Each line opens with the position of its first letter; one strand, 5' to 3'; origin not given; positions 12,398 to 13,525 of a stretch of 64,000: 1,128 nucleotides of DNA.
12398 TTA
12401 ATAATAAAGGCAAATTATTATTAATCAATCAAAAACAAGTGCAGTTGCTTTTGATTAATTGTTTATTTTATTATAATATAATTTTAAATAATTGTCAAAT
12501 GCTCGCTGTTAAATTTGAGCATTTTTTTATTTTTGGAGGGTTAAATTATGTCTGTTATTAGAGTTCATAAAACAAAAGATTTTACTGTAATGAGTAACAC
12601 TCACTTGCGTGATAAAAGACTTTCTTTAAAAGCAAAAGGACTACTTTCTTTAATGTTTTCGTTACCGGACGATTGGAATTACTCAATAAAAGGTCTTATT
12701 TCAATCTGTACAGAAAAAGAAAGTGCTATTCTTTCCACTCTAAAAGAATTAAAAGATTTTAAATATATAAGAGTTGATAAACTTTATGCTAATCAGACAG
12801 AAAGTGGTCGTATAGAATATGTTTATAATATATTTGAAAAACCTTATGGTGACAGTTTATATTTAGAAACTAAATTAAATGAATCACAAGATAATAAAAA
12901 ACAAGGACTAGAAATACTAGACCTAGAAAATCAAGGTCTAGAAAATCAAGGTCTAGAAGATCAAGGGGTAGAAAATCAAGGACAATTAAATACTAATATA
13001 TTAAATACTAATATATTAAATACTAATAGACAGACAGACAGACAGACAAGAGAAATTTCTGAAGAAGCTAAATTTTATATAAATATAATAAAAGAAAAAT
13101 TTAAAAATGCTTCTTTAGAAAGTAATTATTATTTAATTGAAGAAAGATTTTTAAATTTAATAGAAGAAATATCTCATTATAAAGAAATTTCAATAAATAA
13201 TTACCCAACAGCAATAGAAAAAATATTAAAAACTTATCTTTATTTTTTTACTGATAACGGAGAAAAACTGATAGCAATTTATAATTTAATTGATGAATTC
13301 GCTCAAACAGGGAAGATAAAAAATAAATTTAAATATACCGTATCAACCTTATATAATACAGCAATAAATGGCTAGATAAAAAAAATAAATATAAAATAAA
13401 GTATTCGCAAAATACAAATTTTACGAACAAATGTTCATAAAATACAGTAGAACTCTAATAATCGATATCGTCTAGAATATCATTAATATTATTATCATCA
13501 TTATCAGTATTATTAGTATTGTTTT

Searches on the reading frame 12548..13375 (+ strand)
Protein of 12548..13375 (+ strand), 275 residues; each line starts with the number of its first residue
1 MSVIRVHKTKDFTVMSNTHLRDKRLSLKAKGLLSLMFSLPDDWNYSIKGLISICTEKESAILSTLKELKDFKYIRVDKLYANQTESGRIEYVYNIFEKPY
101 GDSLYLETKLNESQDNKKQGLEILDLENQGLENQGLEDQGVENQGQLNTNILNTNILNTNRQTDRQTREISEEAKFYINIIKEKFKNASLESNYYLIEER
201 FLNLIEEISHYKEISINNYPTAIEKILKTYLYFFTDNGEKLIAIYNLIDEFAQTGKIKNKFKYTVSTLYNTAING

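Call 7: search_protein_families(library=pfam, proteins=[window:12548-13375:+], max_evalue=0.01)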
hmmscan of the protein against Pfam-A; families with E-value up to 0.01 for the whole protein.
window:12548-13375:+ (275 aa): 1 family
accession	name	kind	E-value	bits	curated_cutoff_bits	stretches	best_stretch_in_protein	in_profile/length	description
PF13730.12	HTH_36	-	1.3e-05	25.4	25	1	24-74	2-55/55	Helix-turn-helix domain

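Call 29: search_protein_families(library=ncbifam, proteins=[window:12548-13375:+], max_evalue=0.01)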
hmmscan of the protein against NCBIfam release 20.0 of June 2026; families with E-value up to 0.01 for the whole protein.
window:12548-13375:+ (275 aa): 0 families

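Call 52: find_encoding_contigs(protein=window:12548-13375:+, flank=10000, max_places=10)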
Protein window:12548-13375:+ (275 aa): 4 contigs read that carry it; 2 places shown.
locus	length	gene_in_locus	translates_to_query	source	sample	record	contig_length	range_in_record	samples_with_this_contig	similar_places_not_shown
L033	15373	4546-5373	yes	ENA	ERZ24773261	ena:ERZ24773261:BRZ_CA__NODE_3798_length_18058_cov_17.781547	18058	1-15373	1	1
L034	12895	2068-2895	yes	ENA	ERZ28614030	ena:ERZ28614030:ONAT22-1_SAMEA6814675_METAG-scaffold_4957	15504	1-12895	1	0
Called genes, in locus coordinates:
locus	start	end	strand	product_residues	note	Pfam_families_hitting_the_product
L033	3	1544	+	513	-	?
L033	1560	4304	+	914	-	PF01935:DUF87 (weak)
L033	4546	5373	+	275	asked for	-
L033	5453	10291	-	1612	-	-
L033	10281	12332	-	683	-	PF02534:T4SS-DNA_transf, PF10412:TrwB_AAD_bind, PF12696:TraG-D_C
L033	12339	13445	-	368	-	PF18555:MobL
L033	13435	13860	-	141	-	-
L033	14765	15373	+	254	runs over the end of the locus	PF01656:CbiA, PF02374:ArsA_ATPase (weak), PF06564:CBP_BcsQ (weak), PF09140:MipZ, PF13614:AAA_31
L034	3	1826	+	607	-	?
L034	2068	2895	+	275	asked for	-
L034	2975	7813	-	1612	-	-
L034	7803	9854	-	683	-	PF02534:T4SS-DNA_transf, PF10412:TrwB_AAD_bind, PF12696:TraG-D_C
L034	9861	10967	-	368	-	PF18555:MobL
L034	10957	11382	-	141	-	-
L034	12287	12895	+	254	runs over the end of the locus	PF01656:CbiA, PF02374:ArsA_ATPase (weak), PF06564:CBP_BcsQ (weak), PF09140:MipZ, PF13614:AAA_31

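Call 69: search_dna_similar(query=window:12548-13375:+, collection=plasmids, mode=protein, max_rows=12, max_evalue=0.001)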
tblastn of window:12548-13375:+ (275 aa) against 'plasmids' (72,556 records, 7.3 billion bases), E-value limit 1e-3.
Records with a match: 280; places in all: 289; records where one place covers at least 80% of the query: 0.
Best place of each record, by identity: <60% 280.
By first word of the organism name: Leptospira 100; Bacillus 71; Piscirickettsia 32; Clostridium 22; Enterococcus 14; Streptomyces 10; Legionella 5; Deinococcus 3; Subdoligranulum 2; Staphylococcus 2; and 19 more.
By predicted mobility (MOB-suite, as given by PLSDB): non-mobilizable 251; conjugative 25; mobilizable 4.
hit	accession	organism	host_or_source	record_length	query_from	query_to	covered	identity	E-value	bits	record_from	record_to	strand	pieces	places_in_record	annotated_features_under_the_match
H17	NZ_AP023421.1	Pusillibacter faecalis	Homo sapiens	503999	1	133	48%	47.8%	7e-22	102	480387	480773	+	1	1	DUF6017 domain-containing protein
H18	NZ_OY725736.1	Monoglobus pectinilyticus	-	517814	1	133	48%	47.8%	1e-21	101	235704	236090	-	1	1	DUF6017 domain-containing protein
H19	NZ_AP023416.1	Vescimonas fastidiosa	Homo sapiens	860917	1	146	53%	41.5%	2e-21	100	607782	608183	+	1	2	DUF6017 domain-containing protein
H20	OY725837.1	Subdoligranulum variabile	-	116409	1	146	53%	40.8%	1e-18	92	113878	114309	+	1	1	record has no annotation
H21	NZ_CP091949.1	Leptospira noguchii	Bos taurus,Cell culture,urine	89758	3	178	64%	33.0%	2e-11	71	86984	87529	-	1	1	helix-turn-helix domain-containing protein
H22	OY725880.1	Subdoligranulum variabile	-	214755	1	112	41%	48.7%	2e-21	100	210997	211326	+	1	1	none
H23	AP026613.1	Enterococcus faecium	Homo sapiens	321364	8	138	48%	40.5%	3e-16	86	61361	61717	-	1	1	transposase | hypothetical protein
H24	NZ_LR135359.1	Enterococcus faecium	-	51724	1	117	43%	45.3%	3e-19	94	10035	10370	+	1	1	DUF6017 domain-containing protein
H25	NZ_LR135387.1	Enterococcus faecium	-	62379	1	117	43%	45.3%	3e-19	94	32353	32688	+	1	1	DUF6017 domain-containing protein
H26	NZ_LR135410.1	Enterococcus faecium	-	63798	1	117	43%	45.3%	3e-19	94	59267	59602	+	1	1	DUF6017 domain-containing protein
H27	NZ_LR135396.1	Enterococcus faecium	-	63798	1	117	43%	45.3%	3e-19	94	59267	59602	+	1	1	DUF6017 domain-containing protein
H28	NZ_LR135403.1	Enterococcus faecium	-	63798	1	117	43%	45.3%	3e-19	94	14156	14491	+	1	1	DUF6017 domain-containing protein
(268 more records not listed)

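Call 87: search_solved_structures(query=window:12548-13375:+, max_evalue=1)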
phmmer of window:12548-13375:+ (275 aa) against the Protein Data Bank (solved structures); distinct sequences matched with E-value up to 1: 1.
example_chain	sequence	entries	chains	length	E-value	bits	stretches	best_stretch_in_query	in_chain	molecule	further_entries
9k5p_A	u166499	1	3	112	0.16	14.7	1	147-228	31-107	C3-Zn2-HEHE-19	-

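Call 89: search_protein_families(library=phrogs, proteins=[window:12548-13375:+], max_evalue=0.001)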
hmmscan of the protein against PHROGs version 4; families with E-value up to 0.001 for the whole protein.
window:12548-13375:+ (275 aa): 9 families
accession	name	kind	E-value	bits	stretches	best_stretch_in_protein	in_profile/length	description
phrog_4707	-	DNA, RNA and nucleotide metabolism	2.5e-22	81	1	3-187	7-206/409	replication initiation protein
phrog_428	-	DNA, RNA and nucleotide metabolism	7.7e-13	49.4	1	1-174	79-234/455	replication initiation protein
phrog_11718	-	unknown function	1e-12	49.3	1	1-100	1-100/105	-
phrog_1456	-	DNA, RNA and nucleotide metabolism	2.7e-12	47.4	1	3-121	4-122/365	DNA binding protein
phrog_23842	-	unknown function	6.9e-11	42.9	1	7-168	20-178/317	-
phrog_22134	-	unknown function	3.4e-09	37.8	1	16-91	3-79/262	-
phrog_37920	-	DNA, RNA and nucleotide metabolism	1.6e-08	35.1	1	8-78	8-78/245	HTH DNA binding protein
phrog_27492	-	unknown function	3.5e-08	34.2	1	3-103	15-112/304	-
phrog_270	-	DNA, RNA and nucleotide metabolism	1.4e-06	29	1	5-156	24-159/383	replication initiation protein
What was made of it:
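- On Conjugative plasmid: Its N-terminus is 40-48% identical to DUF6017 proteins on Clostridia and Enterococcus plasmids (calls 69, 89).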
